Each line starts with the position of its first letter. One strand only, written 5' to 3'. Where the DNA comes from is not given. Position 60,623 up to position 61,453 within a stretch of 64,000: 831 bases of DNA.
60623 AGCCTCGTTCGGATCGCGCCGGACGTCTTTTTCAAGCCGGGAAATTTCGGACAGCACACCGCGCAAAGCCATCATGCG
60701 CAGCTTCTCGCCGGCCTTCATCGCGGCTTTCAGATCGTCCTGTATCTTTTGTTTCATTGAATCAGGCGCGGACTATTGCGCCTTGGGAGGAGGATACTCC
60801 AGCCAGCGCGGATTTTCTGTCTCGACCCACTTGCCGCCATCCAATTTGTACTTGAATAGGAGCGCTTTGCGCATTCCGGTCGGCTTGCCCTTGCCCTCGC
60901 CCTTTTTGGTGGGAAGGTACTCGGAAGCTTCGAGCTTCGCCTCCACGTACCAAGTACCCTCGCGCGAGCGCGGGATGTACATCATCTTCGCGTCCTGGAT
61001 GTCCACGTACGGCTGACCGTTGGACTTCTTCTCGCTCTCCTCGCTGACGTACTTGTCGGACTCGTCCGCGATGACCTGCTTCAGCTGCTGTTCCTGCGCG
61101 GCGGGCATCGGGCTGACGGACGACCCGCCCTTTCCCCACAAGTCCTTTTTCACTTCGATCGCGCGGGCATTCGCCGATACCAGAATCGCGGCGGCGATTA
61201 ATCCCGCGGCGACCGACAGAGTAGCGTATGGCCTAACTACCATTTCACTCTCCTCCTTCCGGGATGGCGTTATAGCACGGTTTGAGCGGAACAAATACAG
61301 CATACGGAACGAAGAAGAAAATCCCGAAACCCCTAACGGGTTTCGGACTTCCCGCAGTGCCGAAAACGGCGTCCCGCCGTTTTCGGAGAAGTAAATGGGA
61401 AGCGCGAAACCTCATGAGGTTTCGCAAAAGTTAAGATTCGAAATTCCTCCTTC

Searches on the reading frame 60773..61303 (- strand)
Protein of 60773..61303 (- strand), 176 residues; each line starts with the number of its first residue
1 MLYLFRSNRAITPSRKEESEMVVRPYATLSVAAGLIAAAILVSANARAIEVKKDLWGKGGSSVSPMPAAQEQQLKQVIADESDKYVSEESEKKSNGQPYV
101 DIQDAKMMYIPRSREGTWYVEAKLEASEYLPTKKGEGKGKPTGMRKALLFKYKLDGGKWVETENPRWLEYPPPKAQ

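Call 35: find_encoding_contigs(protein=window:60773-61303:-, flank=10000, max_places=3)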
Protein window:60773-61303:- (176 aa): no gene with exactly this product is on record in the collection.
